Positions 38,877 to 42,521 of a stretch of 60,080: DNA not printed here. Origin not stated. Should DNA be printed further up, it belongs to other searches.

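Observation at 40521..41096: IleRS carries an apparently intact histidine-phosphatase domain inserted in its catalytic core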

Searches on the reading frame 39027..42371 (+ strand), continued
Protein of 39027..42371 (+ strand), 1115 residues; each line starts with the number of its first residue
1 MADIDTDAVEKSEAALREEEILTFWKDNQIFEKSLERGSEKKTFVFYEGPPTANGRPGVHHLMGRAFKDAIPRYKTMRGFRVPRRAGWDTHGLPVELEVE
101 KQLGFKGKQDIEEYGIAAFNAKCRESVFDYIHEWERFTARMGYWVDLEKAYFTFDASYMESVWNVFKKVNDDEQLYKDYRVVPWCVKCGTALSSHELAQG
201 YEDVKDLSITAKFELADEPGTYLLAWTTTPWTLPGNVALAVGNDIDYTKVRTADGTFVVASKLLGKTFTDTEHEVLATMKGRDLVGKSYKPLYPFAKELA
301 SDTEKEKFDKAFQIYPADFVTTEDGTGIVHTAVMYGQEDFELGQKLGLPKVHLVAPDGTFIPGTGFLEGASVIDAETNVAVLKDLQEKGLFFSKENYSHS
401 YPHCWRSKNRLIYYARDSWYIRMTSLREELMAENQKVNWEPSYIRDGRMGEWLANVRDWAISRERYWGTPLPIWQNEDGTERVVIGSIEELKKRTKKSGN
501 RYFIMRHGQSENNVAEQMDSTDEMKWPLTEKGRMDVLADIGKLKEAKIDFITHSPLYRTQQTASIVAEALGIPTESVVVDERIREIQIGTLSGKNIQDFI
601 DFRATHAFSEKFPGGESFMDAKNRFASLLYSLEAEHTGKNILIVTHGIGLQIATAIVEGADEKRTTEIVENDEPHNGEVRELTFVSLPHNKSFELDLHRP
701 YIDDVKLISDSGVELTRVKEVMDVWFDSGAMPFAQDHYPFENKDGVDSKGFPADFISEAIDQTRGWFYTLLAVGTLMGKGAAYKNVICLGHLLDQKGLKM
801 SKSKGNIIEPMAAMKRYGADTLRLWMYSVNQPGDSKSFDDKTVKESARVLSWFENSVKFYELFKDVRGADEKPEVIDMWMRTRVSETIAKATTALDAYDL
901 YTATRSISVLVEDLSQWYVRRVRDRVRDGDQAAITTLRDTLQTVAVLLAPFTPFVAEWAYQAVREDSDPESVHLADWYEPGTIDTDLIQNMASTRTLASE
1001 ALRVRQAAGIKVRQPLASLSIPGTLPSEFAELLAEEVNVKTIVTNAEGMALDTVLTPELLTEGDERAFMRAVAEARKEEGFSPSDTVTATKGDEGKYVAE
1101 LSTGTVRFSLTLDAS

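Call 33: find_homologous_proteins(query=window:39027-42371:+, max_evalue=1e-50)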
Query window:39027-42371:+ (1115 aa): 8000 proteins with E <= 1e-50 among 8000 candidates; the best 120 are listed.
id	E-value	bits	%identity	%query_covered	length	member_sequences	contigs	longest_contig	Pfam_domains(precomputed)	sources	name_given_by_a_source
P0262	0.0e+0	2564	100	100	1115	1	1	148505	PF09334.18,PF08264.20,PF00133.29,PF19302.5,PF00300.28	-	-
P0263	0.0e+0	1882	72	100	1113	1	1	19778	PF09334.18,PF08264.20,PF00133.29,PF19302.5,PF00300.28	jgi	jgi:isoleucyl-tRNA synthetase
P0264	0.0e+0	1873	73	100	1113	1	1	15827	PF09334.18,PF08264.20,PF00133.29,PF19302.5,PF00300.28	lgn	-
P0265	0.0e+0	1858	71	100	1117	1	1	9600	PF09334.18,PF08264.20,PF00133.29,PF19302.5,PF00300.28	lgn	-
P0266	0.0e+0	1855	72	100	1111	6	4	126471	PF09334.18,PF08264.20,PF00133.29,PF00300.28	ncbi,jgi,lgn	jgi:isoleucyl-tRNA synthetase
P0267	0.0e+0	1853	73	100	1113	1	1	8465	PF09334.18,PF08264.20,PF00133.29,PF19302.5,PF00300.28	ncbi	-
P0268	0.0e+0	1845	71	100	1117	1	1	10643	PF09334.18,PF08264.20,PF00133.29,PF19302.5,PF00300.28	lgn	-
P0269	0.0e+0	1826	72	100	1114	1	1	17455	PF09334.18,PF08264.20,PF00133.29,PF19302.5,PF00300.28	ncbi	-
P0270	0.0e+0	1814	69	100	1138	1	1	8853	PF09334.18,PF08264.20,PF00133.29,PF00300.28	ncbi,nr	ncbi:MAG: isoleucyl-tRNA synthetase, isoleucyl-tRNA synthetase [Parcubacteria group bacterium]|nr:is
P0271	0.0e+0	1812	70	100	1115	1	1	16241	PF09334.18,PF08264.20,PF00133.29,PF00300.28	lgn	-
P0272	0.0e+0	1796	68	100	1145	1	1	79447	PF09334.18,PF08264.20,PF00133.29,PF19302.5,PF00300.28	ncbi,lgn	ncbi:MAG: class I tRNA ligase family protein [Bacillota bacterium]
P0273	0.0e+0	1788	69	100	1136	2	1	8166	PF09334.18,PF08264.20,PF00133.29,PF19302.5,PF00300.28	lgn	-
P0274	0.0e+0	1784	68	100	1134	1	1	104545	PF09334.18,PF08264.20,PF00133.29,PF19302.5,PF00300.28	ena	-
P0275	0.0e+0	1783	70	100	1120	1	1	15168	PF09334.18,PF08264.20,PF00133.29,PF19302.5,PF00300.28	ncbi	-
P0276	0.0e+0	1778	67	100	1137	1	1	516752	PF09334.18,PF08264.20,PF00133.29,PF19302.5,PF00300.28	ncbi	-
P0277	0.0e+0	1756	68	100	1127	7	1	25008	PF09334.18,PF08264.20,PF00133.29,PF00300.28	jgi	jgi:isoleucyl-tRNA synthetase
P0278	0.0e+0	1746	68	100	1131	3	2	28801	PF09334.18,PF08264.20,PF00133.29,PF00300.28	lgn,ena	-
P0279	0.0e+0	1745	68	100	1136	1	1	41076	PF09334.18,PF08264.20,PF00133.29,PF19302.5,PF00300.28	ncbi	-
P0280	0.0e+0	1745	67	100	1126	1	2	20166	PF09334.18,PF08264.20,PF00133.29,PF00300.28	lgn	-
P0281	0.0e+0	1733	68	98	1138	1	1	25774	PF09334.18,PF08264.20,PF00133.29,PF00300.28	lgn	-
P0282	0.0e+0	1719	66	100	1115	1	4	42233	PF09334.18,PF08264.20,PF00133.29,PF00300.28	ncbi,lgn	ncbi:MAG: class I tRNA ligase family protein [Candidatus Paceibacterota bacterium]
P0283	0.0e+0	1712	66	99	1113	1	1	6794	PF09334.18,PF08264.20,PF00133.29,PF00300.28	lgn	-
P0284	0.0e+0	1704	66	99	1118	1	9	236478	PF09334.18,PF08264.20,PF00133.29,PF00300.28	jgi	jgi:isoleucyl-tRNA synthetase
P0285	0.0e+0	1704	67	100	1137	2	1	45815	PF09334.18,PF08264.20,PF00133.29,PF00300.28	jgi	jgi:isoleucyl-tRNA synthetase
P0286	0.0e+0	1704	66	99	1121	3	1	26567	PF09334.18,PF08264.20,PF00133.29,PF19302.5,PF00300.28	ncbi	-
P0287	0.0e+0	1703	67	99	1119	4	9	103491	PF09334.18,PF08264.20,PF00133.29,PF00300.28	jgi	jgi:isoleucyl-tRNA synthetase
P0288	0.0e+0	1702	65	99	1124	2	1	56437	PF09334.18,PF08264.20,PF00133.29,PF19302.5,PF00300.28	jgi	-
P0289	0.0e+0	1701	66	100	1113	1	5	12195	PF09334.18,PF08264.20,PF00133.29,PF00300.28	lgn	-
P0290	0.0e+0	1696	66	99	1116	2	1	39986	PF09334.18,PF08264.20,PF00133.29,PF19302.5,PF00300.28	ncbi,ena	-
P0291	0.0e+0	1695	65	99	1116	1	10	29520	PF09334.18,PF08264.20,PF00133.29,PF00300.28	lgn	-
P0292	0.0e+0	1694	66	99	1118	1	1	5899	PF09334.18,PF08264.20,PF00133.29,PF00300.28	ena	-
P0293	0.0e+0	1693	66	99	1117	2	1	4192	PF09334.18,PF08264.20,PF00133.29,PF19302.5,PF00300.28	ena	-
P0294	0.0e+0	1693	66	99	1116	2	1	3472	PF09334.18,PF08264.20,PF00133.29,PF19302.5,PF00300.28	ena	-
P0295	0.0e+0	1691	65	99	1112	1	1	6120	PF09334.18,PF08264.20,PF00133.29,PF00300.28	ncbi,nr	ncbi:MAG TPA: class I tRNA ligase family protein [Candidatus Paceibacterota bacterium]|nr:class I tR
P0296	0.0e+0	1691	66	99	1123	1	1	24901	PF09334.18,PF08264.20,PF01921.25,PF00133.29,PF19302.5,PF00300.28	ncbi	-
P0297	0.0e+0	1690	64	100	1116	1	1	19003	PF09334.18,PF08264.20,PF00133.29,PF19302.5,PF00300.28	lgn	-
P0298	0.0e+0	1688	66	99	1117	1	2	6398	PF09334.18,PF08264.20,PF00133.29,PF00300.28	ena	-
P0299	0.0e+0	1686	66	99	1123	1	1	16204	PF09334.18,PF08264.20,PF00133.29,PF19302.5,PF00300.28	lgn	-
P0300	0.0e+0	1685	65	100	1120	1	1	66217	PF09334.18,PF08264.20,PF00133.29,PF00300.28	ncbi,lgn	ncbi:hypothetical protein BH11PAT2_BH11PAT2_07750 [soil metagenome]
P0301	0.0e+0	1684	66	99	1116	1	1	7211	PF09334.18,PF08264.20,PF00133.29,PF19302.5,PF00300.28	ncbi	-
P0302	0.0e+0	1683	65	99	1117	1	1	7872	PF09334.18,PF08264.20,PF00133.29,PF00300.28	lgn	-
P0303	0.0e+0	1682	65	100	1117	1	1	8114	PF09334.18,PF08264.20,PF00133.29,PF00300.28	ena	-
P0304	0.0e+0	1681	67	99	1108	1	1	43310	PF09334.18,PF08264.20,PF00133.29,PF00300.28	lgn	-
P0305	0.0e+0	1680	65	99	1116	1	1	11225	PF09334.18,PF08264.20,PF00133.29,PF19302.5,PF00300.28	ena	-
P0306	0.0e+0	1680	65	99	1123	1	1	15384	PF09334.18,PF08264.20,PF00133.29,PF19302.5,PF00300.28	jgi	jgi:isoleucyl-tRNA synthetase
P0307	0.0e+0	1679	65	99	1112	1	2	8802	PF09334.18,PF08264.20,PF00133.29,PF00300.28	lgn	-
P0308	0.0e+0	1679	65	99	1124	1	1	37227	PF09334.18,PF08264.20,PF00133.29,PF00300.28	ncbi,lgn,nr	ncbi:MAG TPA: class I tRNA ligase family protein [Candidatus Paceibacterota bacterium]|nr:class I tR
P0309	0.0e+0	1674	65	99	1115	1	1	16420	PF09334.18,PF08264.20,PF00133.29,PF00300.28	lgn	-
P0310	0.0e+0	1672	65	99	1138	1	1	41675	PF09334.18,PF08264.20,PF00133.29,PF00300.28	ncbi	-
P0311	0.0e+0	1671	65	99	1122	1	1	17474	PF09334.18,PF08264.20,PF00133.29,PF00300.28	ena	-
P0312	0.0e+0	1671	65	99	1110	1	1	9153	PF09334.18,PF08264.20,PF00133.29,PF00300.28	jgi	jgi:isoleucyl-tRNA synthetase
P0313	0.0e+0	1670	66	99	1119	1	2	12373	PF09334.18,PF08264.20,PF00133.29,PF00300.28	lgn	-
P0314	0.0e+0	1670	65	99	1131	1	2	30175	PF09334.18,PF08264.20,PF00133.29,PF00300.28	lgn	-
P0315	0.0e+0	1669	64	99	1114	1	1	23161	PF09334.18,PF08264.20,PF00133.29,PF19302.5,PF00300.28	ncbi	-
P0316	0.0e+0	1667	65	99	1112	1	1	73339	PF09334.18,PF08264.20,PF00133.29,PF00300.28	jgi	jgi:isoleucyl-tRNA synthetase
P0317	0.0e+0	1664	63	100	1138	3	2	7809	PF09334.18,PF08264.20,PF00133.29,PF19302.5,PF00300.28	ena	-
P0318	0.0e+0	1663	64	99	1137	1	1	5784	PF09334.18,PF08264.20,PF00133.29,PF19302.5,PF00300.28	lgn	-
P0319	0.0e+0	1662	65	99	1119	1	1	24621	PF09334.18,PF08264.20,PF00133.29,PF00300.28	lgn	-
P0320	0.0e+0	1659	65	99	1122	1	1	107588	PF09334.18,PF08264.20,PF00133.29,PF19302.5,PF00300.28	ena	-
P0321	0.0e+0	1658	64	99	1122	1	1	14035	PF09334.18,PF01406.26,PF08264.20,PF00133.29,PF19302.5,PF00300.28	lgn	-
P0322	0.0e+0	1658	65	99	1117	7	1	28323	PF09334.18,PF08264.20,PF00133.29,PF00300.28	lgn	-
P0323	0.0e+0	1657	65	98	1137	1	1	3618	PF09334.18,PF08264.20,PF00133.29,PF19302.5,PF00300.28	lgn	-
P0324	0.0e+0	1657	65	99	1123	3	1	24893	PF09334.18,PF08264.20,PF01921.25,PF00133.29,PF19302.5,PF00300.28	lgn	-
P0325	0.0e+0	1652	65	99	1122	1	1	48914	PF09334.18,PF08264.20,PF00133.29,PF00300.28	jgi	jgi:isoleucyl-tRNA synthetase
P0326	0.0e+0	1652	63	99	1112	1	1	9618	PF09334.18,PF08264.20,PF00133.29,PF00300.28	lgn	-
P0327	0.0e+0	1649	65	99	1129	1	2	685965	PF09334.18,PF08264.20,PF00133.29,PF00300.28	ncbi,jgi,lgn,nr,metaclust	ncbi:MAG: isoleucyl-tRNA synthetase [Parcubacteria bacterium C7867-004]|nr:MAG: isoleucyl-tRNA synth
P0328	0.0e+0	1649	64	99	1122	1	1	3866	PF09334.18,PF08264.20,PF00133.29,PF19302.5,PF00300.28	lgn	-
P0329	0.0e+0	1649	65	99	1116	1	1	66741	PF09334.18,PF08264.20,PF00133.29,PF00300.28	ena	-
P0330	0.0e+0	1649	64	99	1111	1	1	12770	PF09334.18,PF08264.20,PF00133.29,PF00300.28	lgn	-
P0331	0.0e+0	1648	65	100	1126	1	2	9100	PF09334.18,PF08264.20,PF00133.29,PF00300.28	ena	-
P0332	0.0e+0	1648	63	99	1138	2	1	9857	PF09334.18,PF08264.20,PF00133.29,PF19302.5,PF00300.28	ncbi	-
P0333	0.0e+0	1647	64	99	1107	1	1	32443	PF09334.18,PF08264.20,PF00133.29,PF00300.28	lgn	-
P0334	0.0e+0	1646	64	99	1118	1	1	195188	PF09334.18,PF08264.20,PF00133.29,PF00300.28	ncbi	-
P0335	0.0e+0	1645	64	99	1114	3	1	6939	PF09334.18,PF08264.20,PF00133.29,PF19302.5,PF00300.28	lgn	-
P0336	0.0e+0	1638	64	99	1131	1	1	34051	PF09334.18,PF08264.20,PF00133.29,PF00300.28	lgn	-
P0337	0.0e+0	1637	65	99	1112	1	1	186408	PF09334.18,PF08264.20,PF00133.29,PF00300.28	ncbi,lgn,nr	ncbi:MAG: isoleucyl-tRNA synthetase, isoleucyl-tRNA synthetase [Parcubacteria group bacterium]|nr:is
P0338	0.0e+0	1636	63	100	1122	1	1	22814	PF09334.18,PF08264.20,PF00133.29,PF00300.28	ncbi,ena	-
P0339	0.0e+0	1634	64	99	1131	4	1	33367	PF09334.18,PF08264.20,PF00133.29,PF00300.28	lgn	-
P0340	0.0e+0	1634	64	99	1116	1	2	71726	PF09334.18,PF08264.20,PF00133.29,PF00300.28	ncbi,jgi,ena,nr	ncbi:MAG TPA: class I tRNA ligase family protein [Candidatus Paceibacterota bacterium]|nr:class I tR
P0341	0.0e+0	1632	64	99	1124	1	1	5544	PF09334.18,PF08264.20,PF00133.29,PF19302.5,PF00300.28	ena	-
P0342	0.0e+0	1631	64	99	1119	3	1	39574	PF09334.18,PF08264.20,PF00133.29,PF19302.5,PF00300.28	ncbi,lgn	-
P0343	0.0e+0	1630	63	99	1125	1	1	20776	PF09334.18,PF08264.20,PF00133.29,PF00300.28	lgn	-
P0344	0.0e+0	1627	64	99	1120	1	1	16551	PF09334.18,PF08264.20,PF00133.29,PF19302.5,PF00300.28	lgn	-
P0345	0.0e+0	1627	65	100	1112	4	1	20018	PF09334.18,PF08264.20,PF00133.29,PF00300.28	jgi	-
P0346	0.0e+0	1626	64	99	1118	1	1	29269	PF09334.18,PF08264.20,PF00133.29,PF00300.28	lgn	-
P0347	0.0e+0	1626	65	99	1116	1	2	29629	PF09334.18,PF08264.20,PF00133.29,PF00300.28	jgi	-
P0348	0.0e+0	1626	63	100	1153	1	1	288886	PF09334.18,PF08264.20,PF00133.29,PF19302.5,PF00300.28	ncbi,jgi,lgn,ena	jgi:isoleucyl-tRNA synthetase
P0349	0.0e+0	1622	64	99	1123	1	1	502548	PF09334.18,PF08264.20,PF00133.29,PF00300.28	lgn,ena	-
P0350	0.0e+0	1621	63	99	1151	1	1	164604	PF09334.18,PF08264.20,PF00133.29,PF19302.5,PF00300.28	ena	-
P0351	0.0e+0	1620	64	99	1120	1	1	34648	PF09334.18,PF08264.20,PF00133.29,PF19302.5,PF00300.28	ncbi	-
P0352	0.0e+0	1619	64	100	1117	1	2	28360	PF09334.18,PF08264.20,PF00133.29,PF00300.28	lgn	-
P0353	0.0e+0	1619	62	99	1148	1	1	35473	PF09334.18,PF08264.20,PF00133.29,PF19302.5,PF00300.28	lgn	-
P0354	0.0e+0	1618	65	97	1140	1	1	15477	PF09334.18,PF08264.20,PF00133.29,PF19302.5,PF00300.28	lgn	-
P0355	0.0e+0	1618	63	100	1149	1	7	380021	PF09334.18,PF08264.20,PF00133.29,PF19302.5,PF00300.28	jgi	jgi:isoleucyl-tRNA synthetase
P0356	0.0e+0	1616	64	97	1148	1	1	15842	PF09334.18,PF08264.20,PF00133.29,PF19302.5,PF00300.28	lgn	-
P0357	0.0e+0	1616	62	99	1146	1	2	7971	PF09334.18,PF08264.20,PF00133.29,PF19302.5,PF00300.28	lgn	-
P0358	0.0e+0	1616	63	99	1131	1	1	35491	PF09334.18,PF08264.20,PF00133.29,PF00300.28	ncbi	-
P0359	0.0e+0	1614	64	99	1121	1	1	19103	PF09334.18,PF08264.20,PF00133.29,PF00300.28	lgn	-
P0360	0.0e+0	1614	63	100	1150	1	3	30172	PF09334.18,PF08264.20,PF00133.29,PF19302.5,PF00300.28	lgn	-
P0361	0.0e+0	1612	64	99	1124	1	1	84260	PF09334.18,PF08264.20,PF00133.29,PF00300.28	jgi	jgi:isoleucyl-tRNA synthetase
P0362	0.0e+0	1611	64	99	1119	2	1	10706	PF09334.18,PF01406.26,PF08264.20,PF00133.29,PF19302.5,PF00300.28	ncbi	-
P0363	0.0e+0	1611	63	100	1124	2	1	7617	PF09334.18,PF08264.20,PF00133.29,PF00300.28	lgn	-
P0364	0.0e+0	1609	62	99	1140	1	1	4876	PF09334.18,PF08264.20,PF00133.29,PF19302.5,PF00300.28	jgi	jgi:isoleucyl-tRNA synthetase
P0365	0.0e+0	1609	62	99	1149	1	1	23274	PF09334.18,PF08264.20,PF00133.29,PF19302.5,PF00300.28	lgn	-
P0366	0.0e+0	1608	63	99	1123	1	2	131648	PF09334.18,PF08264.20,PF00133.29,PF00300.28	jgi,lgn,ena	-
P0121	0.0e+0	1607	62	99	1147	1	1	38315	PF09334.18,PF08264.20,PF00133.29,PF00300.28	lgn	-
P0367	0.0e+0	1607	62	99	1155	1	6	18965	PF09334.18,PF08264.20,PF00133.29,PF19302.5,PF00300.28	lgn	-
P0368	0.0e+0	1606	62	100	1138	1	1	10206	PF09334.18,PF08264.20,PF00133.29,PF19302.5,PF00300.28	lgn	-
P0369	0.0e+0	1605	61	99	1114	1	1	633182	PF09334.18,PF08264.20,PF00133.29,PF19302.5,PF00300.28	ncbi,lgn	-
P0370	0.0e+0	1604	62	99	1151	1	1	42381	PF09334.18,PF08264.20,PF00133.29,PF19302.5,PF00300.28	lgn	-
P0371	0.0e+0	1604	64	99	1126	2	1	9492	PF09334.18,PF08264.20,PF00133.29,PF00300.28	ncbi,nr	ncbi:MAG: class I tRNA ligase family protein [bacterium]|nr:class I tRNA ligase family protein [bact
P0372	0.0e+0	1603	63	99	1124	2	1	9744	PF09334.18,PF08264.20,PF00133.29,PF00300.28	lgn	-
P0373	0.0e+0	1602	62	100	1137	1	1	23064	PF09334.18,PF08264.20,PF00133.29,PF00300.28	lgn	-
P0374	0.0e+0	1601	61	99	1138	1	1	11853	PF09334.18,PF08264.20,PF00133.29,PF19302.5,PF00300.28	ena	-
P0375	0.0e+0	1601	63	99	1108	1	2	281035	PF09334.18,PF08264.20,PF00133.29,PF00300.28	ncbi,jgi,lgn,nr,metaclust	ncbi:MAG: isoleucyl-tRNA synthetase [Parcubacteria bacterium C7867-001]|nr:MAG: isoleucyl-tRNA synth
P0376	0.0e+0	1600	62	99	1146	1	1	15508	PF09334.18,PF08264.20,PF00133.29,PF19302.5,PF00300.28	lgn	-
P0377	0.0e+0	1598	63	100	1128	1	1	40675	PF09334.18,PF08264.20,PF00133.29,PF00300.28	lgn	-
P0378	0.0e+0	1598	62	99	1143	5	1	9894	PF09334.18,PF08264.20,PF00133.29,PF19302.5,PF00300.28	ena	-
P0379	0.0e+0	1597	63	98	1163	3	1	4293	PF09334.18,PF08264.20,PF00133.29,PF19302.5,PF00300.28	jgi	jgi:isoleucyl-tRNA synthetase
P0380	0.0e+0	1596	62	99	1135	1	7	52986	PF09334.18,PF08264.20,PF00133.29,PF19302.5,PF00300.28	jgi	jgi:isoleucyl-tRNA synthetase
